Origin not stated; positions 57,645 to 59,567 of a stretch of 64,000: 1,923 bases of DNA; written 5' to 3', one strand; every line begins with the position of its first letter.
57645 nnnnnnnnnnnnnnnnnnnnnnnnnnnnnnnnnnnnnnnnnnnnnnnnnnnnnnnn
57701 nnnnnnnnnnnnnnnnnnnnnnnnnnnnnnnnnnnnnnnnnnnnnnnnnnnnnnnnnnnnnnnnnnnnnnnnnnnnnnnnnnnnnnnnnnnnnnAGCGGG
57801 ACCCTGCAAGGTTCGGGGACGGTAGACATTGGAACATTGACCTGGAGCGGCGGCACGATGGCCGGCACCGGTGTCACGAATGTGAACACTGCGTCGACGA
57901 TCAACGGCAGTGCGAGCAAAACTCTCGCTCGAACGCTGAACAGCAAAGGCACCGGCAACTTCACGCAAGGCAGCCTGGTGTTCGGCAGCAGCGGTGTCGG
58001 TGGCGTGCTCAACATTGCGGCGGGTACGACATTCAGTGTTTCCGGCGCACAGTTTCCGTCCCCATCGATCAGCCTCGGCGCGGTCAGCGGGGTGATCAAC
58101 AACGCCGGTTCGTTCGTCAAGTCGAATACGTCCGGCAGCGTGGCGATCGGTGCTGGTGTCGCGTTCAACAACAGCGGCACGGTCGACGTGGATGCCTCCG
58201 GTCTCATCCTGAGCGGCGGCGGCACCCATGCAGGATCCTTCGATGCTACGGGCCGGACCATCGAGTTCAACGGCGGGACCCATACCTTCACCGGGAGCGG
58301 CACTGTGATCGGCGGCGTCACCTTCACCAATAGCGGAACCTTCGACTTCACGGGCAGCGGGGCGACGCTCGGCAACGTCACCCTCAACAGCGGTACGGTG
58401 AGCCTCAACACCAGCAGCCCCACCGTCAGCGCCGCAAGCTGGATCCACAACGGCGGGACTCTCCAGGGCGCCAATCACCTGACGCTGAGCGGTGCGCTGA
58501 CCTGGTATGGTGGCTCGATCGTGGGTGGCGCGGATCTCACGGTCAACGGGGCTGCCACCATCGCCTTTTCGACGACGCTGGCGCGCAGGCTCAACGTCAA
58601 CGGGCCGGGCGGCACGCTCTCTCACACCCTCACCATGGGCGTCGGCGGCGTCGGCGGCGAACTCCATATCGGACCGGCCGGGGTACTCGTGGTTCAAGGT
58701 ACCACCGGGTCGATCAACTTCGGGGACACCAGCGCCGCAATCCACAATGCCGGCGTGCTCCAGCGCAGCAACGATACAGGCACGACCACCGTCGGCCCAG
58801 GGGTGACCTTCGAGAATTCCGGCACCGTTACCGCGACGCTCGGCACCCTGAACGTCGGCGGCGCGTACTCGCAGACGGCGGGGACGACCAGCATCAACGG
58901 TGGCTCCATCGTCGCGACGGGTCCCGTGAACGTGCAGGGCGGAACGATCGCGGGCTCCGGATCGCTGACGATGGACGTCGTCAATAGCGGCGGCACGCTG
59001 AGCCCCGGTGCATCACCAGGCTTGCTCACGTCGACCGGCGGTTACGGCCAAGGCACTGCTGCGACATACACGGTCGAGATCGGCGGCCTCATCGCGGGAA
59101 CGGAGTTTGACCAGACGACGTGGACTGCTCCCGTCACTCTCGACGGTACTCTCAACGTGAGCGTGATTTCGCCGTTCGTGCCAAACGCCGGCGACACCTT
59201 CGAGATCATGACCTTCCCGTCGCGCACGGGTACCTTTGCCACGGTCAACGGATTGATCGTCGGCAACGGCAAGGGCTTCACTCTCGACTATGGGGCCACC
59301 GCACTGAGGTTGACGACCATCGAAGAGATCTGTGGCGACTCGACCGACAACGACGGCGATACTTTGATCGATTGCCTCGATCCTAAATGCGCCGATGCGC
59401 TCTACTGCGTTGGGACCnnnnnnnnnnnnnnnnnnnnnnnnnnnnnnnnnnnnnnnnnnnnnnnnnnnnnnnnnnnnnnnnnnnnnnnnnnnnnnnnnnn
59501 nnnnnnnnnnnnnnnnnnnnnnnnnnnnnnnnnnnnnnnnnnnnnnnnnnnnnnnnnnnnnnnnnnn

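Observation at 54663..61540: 1859-aa five-repeat beta-helix-like secreted protein convergent with a Myxococcus-type Cys-rich repeat protein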

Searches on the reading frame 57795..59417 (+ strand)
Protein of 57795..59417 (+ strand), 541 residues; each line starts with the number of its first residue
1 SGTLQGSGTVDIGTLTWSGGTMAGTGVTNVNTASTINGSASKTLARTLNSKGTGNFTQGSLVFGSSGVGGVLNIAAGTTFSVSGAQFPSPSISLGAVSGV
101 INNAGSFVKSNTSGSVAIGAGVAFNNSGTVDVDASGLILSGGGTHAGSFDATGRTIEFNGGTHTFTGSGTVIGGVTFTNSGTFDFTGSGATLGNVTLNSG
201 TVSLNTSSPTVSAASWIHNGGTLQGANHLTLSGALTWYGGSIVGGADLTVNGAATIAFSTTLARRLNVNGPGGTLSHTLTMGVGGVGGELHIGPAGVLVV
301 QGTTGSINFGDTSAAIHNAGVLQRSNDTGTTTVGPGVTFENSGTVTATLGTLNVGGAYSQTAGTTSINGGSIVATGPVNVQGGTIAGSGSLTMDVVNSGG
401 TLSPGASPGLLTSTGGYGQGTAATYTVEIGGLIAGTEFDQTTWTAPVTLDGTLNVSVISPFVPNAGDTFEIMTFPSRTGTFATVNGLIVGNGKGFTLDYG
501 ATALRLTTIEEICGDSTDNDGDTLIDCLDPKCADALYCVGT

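Call 59: search_solved_structures(query=A4, max_evalue=1)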
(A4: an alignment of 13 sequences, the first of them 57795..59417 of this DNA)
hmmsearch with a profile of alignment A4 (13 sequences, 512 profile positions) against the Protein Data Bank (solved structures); distinct sequences matched with E-value up to 1: 2.
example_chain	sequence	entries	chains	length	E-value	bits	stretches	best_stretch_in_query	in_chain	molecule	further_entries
8e7f_A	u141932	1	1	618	0.00029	22.9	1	364-458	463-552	Extracellular serine protease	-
8vol_A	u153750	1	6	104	0.068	15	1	153-250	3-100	Spike protein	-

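Call 61: search_solved_structures(query=A4, max_evalue=0.01, show_alignments=1)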
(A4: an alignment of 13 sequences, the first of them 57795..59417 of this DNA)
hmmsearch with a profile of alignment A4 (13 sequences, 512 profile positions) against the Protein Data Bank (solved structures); distinct sequences matched with E-value up to 0.01: 1.
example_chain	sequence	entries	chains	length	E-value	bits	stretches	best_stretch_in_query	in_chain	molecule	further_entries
8e7f_A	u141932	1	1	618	0.00029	22.9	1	364-458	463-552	Extracellular serine protease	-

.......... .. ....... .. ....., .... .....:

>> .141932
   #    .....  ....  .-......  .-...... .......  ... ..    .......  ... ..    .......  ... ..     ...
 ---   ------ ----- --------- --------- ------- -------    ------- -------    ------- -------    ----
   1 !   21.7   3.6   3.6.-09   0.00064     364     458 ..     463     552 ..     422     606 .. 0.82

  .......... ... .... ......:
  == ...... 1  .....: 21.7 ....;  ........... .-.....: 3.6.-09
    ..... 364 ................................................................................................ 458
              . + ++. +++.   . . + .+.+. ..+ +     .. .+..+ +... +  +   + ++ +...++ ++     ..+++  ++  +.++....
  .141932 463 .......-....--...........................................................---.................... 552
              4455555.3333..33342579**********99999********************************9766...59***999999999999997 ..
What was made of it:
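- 58989..59321 (+): Terminal capping module, aa 1443-1553 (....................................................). It resembles the PATR-containing stalk of an autotransporter passenger helix. The profile of A4 hits the Ssp autotransporter passenger 8e7f, residues 463-552, at E 2.9e-4 (calls 59, 61).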

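Call 62: predict_structure(alignment_id=A4)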
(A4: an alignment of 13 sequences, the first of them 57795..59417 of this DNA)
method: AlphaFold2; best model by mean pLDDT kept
length: 541 residues; sequences in the alignment: 13
mean_pLDDT: 85.4   pTM: 0.77
mean pLDDT of the five models: 85.4, 84.7, 83.8, 83.6, 83.4
residues with pLDDT >= 90: 297; 70-90: 169; 50-70: 52; < 50: 23
segments of 3 or more residues with pLDDT < 50: 514-519, 531-541
pLDDT, mean of each block of 10 residues (from residue 1): 90 93 93 89 92 88 79 95 66 73 94 81 94 89 93 91 85 91 84 93 81 94 91 94 89 91 90 88 72 93 67 83 80 81 89 87 91 90 93 95 83 95 93 75 96 88 87 96 88 88 92 52 49 42 35
secondary structure, 60 per line:
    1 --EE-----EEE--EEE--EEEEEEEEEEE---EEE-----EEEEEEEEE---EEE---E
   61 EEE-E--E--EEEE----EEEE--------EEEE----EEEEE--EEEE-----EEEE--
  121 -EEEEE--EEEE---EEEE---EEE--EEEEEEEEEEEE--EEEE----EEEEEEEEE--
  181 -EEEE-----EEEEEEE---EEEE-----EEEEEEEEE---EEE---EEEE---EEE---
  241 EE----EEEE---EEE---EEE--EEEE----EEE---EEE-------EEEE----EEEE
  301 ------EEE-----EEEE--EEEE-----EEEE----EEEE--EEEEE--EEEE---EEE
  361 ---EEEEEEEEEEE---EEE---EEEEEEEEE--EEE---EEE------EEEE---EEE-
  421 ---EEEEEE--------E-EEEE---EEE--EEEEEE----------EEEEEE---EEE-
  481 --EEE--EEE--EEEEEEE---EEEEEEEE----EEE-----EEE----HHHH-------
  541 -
elements in order: E10-12 E15-17 E20-30 E34-36 E42-50 E54-56 E60-63 E71-74 E79-82 E91-94 E99-103 E106-109 E115-118 E122-126 E129-132 E136-139 E143-145 E148-159 E162-165 E170-178 E182-185 E191-197 E201-204 E210-218 E222-224 E228-231 E235-237 E247-250 E254-256 E260-262 E265-268 E273-275 E279-281 E289-292 E297-300 E307-309 E315-318 E321-324 E330-333 E338-341 E344-348 E351-354 E358-360 E364-374 E378-380 E384-392 E395-397 E401-403 E410-413 E417-419 E424-429 E440-443 E447-449 E452-457 E468-473 E477-479 E483-485 E488-490 E493-499 E503-510 E515-517 E523-525 H530-533
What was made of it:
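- On Type Va autotransporter: AlphaFold model pLDDT 85.4 (call 62).
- AlphaFold model of aa 1045-1585: pLDDT 85.4, pTM 0.77, made only of short strands (call 62).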
